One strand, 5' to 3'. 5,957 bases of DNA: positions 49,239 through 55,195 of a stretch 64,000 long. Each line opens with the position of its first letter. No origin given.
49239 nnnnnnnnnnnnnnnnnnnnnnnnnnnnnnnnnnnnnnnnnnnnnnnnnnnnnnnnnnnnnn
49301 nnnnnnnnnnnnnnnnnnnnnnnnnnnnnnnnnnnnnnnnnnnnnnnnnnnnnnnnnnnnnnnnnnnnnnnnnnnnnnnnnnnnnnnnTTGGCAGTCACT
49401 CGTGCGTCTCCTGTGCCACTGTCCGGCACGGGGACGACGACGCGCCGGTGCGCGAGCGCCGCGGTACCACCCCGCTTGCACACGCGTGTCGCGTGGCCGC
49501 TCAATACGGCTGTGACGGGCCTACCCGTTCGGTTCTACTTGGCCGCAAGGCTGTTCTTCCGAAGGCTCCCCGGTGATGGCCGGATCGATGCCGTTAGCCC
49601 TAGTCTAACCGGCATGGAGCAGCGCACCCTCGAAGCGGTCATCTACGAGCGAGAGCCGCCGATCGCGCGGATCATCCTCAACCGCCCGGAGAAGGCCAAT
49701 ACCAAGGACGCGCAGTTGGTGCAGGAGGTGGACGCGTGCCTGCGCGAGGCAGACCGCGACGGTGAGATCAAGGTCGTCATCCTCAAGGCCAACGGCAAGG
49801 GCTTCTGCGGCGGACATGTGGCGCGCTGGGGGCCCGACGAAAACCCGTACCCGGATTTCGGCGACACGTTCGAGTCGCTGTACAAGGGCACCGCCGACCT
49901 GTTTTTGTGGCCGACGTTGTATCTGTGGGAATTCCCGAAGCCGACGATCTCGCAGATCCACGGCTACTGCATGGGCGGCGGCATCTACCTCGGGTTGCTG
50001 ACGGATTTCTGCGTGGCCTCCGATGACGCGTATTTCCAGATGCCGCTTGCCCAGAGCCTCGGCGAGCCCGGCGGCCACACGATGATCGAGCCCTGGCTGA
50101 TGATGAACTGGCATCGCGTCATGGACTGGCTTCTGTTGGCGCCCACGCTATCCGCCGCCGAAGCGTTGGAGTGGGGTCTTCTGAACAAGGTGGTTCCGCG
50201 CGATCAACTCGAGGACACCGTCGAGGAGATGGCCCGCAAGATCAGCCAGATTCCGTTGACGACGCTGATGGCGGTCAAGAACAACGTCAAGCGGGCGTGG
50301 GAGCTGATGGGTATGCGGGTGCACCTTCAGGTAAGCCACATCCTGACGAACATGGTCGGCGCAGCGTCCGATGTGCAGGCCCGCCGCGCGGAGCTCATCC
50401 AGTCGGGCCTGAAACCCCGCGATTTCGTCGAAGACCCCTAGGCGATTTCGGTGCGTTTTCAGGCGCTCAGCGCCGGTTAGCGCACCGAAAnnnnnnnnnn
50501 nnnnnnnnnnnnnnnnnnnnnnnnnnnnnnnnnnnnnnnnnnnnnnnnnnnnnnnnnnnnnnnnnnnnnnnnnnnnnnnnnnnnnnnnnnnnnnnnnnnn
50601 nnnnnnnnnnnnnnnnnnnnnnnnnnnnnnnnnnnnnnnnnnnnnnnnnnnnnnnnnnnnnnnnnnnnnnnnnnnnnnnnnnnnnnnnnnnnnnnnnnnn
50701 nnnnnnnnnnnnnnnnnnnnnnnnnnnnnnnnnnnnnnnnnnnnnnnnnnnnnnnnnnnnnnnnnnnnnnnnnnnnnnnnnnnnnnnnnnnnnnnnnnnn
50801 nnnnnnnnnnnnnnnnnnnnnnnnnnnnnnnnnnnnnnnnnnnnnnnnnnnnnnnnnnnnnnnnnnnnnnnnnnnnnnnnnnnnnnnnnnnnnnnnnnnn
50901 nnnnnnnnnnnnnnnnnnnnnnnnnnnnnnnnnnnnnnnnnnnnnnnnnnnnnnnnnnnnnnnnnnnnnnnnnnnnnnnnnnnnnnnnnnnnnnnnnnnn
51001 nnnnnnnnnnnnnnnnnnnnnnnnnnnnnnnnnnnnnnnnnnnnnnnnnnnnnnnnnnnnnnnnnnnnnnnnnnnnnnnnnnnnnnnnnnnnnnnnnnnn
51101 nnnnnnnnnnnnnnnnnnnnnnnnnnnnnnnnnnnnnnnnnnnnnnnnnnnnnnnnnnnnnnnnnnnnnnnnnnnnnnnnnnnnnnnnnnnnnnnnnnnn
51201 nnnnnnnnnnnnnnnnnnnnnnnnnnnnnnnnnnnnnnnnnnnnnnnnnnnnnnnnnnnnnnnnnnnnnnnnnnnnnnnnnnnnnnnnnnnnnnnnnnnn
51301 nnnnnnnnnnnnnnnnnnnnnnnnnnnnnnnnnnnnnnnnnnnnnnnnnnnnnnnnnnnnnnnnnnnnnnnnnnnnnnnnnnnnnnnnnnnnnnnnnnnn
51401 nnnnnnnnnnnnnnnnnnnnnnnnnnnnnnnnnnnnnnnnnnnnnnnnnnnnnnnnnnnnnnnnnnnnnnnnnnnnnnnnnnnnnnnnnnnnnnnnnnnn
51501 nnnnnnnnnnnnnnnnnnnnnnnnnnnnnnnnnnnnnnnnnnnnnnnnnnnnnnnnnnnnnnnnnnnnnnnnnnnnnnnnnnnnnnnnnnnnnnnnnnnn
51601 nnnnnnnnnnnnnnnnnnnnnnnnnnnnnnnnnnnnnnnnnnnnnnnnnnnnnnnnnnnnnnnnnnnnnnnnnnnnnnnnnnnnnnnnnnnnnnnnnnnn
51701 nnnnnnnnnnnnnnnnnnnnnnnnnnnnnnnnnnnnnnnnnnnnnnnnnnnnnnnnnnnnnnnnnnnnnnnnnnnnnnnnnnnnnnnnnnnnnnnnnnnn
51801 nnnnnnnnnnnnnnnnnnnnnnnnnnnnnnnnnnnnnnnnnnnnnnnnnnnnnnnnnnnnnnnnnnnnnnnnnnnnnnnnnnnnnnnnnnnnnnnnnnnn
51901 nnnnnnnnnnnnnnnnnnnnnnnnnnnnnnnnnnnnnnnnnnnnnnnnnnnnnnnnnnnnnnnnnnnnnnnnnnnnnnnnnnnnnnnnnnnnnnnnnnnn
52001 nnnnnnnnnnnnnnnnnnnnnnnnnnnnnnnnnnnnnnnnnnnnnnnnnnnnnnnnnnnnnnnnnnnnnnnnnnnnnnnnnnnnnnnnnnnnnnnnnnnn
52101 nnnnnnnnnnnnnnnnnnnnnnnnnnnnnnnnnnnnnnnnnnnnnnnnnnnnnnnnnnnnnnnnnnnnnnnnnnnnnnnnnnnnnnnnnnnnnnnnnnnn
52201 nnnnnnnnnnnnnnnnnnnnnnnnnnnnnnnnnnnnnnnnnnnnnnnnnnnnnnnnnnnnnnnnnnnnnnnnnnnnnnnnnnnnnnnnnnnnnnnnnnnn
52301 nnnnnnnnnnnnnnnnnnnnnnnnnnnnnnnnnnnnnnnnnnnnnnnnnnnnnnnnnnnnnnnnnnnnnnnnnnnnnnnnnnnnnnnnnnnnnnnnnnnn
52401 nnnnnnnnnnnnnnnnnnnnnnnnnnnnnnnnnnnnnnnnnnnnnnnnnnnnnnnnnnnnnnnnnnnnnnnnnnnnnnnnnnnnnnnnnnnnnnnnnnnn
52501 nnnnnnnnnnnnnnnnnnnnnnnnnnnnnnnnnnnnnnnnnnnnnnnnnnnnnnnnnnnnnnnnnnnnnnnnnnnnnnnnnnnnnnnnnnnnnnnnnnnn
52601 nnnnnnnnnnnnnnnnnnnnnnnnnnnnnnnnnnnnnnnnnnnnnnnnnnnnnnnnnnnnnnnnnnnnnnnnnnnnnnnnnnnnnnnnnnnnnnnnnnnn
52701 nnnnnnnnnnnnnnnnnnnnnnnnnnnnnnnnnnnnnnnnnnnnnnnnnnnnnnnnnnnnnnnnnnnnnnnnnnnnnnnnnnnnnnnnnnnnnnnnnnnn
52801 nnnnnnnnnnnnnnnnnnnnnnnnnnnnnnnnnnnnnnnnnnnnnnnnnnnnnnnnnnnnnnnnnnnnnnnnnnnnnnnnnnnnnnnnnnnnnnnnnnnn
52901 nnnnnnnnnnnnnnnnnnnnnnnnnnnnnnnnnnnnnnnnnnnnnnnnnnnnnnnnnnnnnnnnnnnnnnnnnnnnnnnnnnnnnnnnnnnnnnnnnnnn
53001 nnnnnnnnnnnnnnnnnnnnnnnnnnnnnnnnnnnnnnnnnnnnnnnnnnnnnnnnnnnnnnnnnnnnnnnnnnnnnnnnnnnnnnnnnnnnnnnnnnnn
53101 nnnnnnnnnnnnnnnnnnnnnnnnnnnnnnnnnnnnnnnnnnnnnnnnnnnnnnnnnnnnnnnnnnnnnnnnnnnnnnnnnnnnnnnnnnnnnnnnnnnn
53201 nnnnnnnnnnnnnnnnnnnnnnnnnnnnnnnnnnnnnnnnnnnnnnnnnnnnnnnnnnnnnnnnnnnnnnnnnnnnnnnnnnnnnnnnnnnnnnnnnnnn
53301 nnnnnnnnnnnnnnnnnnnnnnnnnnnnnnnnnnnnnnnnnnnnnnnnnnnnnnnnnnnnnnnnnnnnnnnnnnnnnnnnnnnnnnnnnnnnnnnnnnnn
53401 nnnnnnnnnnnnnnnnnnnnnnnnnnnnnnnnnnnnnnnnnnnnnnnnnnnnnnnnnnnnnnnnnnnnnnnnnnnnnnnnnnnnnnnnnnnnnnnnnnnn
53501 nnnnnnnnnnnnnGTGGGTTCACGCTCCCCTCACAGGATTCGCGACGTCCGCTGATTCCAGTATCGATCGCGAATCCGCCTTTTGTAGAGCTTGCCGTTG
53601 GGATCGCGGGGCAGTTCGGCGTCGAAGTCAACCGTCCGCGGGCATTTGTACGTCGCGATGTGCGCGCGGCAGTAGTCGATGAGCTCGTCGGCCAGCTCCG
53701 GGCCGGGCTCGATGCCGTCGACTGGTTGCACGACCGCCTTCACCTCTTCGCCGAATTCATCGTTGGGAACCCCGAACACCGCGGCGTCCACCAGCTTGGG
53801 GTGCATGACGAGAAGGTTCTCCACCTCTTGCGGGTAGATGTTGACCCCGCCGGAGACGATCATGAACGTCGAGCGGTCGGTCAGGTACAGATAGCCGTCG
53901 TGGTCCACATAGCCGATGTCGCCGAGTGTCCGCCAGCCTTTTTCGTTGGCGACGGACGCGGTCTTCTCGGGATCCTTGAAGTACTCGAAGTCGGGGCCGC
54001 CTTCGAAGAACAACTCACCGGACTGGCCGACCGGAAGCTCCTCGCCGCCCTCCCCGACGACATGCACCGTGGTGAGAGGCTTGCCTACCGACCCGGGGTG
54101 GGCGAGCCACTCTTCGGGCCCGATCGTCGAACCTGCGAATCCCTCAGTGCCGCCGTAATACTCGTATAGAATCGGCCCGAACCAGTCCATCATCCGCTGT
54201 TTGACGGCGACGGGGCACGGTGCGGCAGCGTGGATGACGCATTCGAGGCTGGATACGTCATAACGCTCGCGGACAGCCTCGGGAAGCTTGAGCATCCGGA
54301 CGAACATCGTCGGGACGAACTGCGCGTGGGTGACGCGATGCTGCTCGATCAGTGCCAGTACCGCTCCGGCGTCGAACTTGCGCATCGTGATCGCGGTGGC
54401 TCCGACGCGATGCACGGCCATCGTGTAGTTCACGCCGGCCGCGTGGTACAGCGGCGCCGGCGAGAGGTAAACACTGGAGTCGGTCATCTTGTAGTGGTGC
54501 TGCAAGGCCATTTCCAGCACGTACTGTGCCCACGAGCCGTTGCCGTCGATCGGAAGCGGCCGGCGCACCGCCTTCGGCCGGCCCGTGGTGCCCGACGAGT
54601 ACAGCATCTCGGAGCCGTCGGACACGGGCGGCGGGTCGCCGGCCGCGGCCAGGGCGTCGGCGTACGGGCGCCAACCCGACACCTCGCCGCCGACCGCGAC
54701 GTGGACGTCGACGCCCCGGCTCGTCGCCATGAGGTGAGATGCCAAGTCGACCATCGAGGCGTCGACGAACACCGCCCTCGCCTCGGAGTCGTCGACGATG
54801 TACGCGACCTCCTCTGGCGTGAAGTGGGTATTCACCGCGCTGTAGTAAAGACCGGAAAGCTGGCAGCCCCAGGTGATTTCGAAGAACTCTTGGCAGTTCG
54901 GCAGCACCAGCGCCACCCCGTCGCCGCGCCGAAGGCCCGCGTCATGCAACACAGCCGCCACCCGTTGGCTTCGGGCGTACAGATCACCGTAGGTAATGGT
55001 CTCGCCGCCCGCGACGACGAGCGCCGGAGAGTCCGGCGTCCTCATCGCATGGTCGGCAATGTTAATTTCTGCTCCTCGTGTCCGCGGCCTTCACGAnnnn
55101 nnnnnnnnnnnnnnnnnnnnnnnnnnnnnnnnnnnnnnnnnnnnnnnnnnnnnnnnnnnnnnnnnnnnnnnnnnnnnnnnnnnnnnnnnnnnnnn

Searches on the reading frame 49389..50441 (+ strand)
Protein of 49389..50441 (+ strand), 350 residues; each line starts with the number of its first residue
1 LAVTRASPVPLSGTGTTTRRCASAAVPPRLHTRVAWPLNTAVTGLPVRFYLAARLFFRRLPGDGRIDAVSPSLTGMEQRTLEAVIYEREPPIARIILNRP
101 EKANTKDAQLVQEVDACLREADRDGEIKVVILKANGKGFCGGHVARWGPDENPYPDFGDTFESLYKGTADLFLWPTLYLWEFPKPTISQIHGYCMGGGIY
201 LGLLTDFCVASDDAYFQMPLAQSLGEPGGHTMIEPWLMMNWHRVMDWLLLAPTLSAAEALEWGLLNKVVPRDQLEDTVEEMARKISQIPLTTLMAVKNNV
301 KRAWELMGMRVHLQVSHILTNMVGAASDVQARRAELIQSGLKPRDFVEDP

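Call 11: search_protein_families(library=pfam, max_evalue=0.00001, proteins=[window:49389-50441:+])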
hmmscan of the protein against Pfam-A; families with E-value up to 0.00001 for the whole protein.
window:49389-50441:+ (350 aa): 2 families
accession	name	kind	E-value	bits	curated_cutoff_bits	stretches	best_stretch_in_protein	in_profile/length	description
PF00378.25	ECH_1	-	1.4e-31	110.2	27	1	90-310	4-215/251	Enoyl-CoA hydratase/isomerase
PF16113.10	ECH_2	-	5.8e-18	65.9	27.2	1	93-285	2-188/335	Enoyl-CoA hydratase/isomerase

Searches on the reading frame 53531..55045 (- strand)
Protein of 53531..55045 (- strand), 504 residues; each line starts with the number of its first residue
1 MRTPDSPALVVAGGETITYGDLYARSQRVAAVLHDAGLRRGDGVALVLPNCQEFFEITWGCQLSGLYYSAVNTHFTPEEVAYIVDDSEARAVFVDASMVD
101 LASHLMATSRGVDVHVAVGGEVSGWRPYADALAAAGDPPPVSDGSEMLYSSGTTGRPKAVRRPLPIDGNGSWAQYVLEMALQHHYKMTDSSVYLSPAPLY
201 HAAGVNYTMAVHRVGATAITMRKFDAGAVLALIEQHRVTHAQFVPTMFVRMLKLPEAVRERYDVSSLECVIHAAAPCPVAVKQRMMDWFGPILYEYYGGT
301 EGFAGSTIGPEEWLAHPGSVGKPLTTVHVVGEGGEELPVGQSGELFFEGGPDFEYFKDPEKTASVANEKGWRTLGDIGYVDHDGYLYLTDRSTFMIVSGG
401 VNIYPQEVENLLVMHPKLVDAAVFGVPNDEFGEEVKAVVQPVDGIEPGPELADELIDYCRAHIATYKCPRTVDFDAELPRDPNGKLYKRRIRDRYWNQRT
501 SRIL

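Call 5: search_protein_families(library=pfam, proteins=[window:53531-55045:-])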
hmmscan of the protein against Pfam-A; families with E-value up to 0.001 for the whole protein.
window:53531-55045:- (504 aa): 2 families
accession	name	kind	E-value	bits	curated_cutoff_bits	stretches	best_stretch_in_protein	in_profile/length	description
PF00501.34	AMP-binding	-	1.5e-70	238.4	29.9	1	2-349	7-376/384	AMP-binding enzyme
PF13193.12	AMP-binding_C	-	3.6e-17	63.5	24.5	1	407-485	1-76/76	AMP-binding enzyme C-terminal domain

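Call 6: search_protein_families(library=ncbifam, proteins=[window:53531-55045:-])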
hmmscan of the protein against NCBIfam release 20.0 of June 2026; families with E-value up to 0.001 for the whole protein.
window:53531-55045:- (504 aa): 102 families (the best 25 are shown)
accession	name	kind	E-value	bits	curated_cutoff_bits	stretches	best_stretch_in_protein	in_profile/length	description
NF038341.1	ligase_FadD4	exception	8.7e-187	621.5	850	1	5-495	10-504/506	fatty-acid--CoA ligase FadD4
NF009929.0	PRK13390.1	equivalog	1.3e-156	521.9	951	1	3-492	10-501/501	acyl-CoA synthetase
NF009071.0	PRK12406.1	subfamily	4.6e-137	457.5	701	1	10-501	6-508/510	acyl-CoA synthetase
NF004837.0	PRK06187.1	subfamily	2.1e-104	349.7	476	1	9-500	26-527/531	long-chain-fatty-acid--CoA ligase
NF006182.0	PRK08316.1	subfamily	1.1e-89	301.3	663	1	2-498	23-520/523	fatty acyl-CoA synthetase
NF004797.0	PRK06145.1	equivalog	1.3e-78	264.6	850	1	2-496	14-496/499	acyl-CoA synthetase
NF005676.0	PRK07470.1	equivalog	7.2e-78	262.5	774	1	2-497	32-531/544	acyl-CoA synthetase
NF005863.0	PRK07798.1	subfamily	3e-77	260.4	543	1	3-487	17-523/540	acyl-CoA synthetase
NF006181.0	PRK08314.1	subfamily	4.7e-75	252.9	705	2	125-498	183-557/563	long-chain-fatty-acid--CoA ligase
NF038344.1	bile_CoA_BaiB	exception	3.5e-71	240.1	650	1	16-493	46-499/504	bile acid--CoA ligase BaiB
NF009233.0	PRK12583.1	subfamily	1.2e-70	238.6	832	2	142-495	201-550/558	fatty acid CoA ligase family protein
NF052580.1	Str24CoAsynCasG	equivalog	4.8e-70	236.4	750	1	10-492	59-547/548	steroid-24-oyl-CoA synthetase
NF005801.1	PRK07656.1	equivalog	6.8e-70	236.1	657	1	5-492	16-500/500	FadD3 family acyl-CoA ligase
NF005702.0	PRK07514.1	subfamily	3.4e-69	233.5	558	1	4-496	17-501/506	malonyl-CoA synthase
NF006020.0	PRK08162.1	subfamily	4.3e-68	230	677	2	6-308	35-339/545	acyl-CoA synthetase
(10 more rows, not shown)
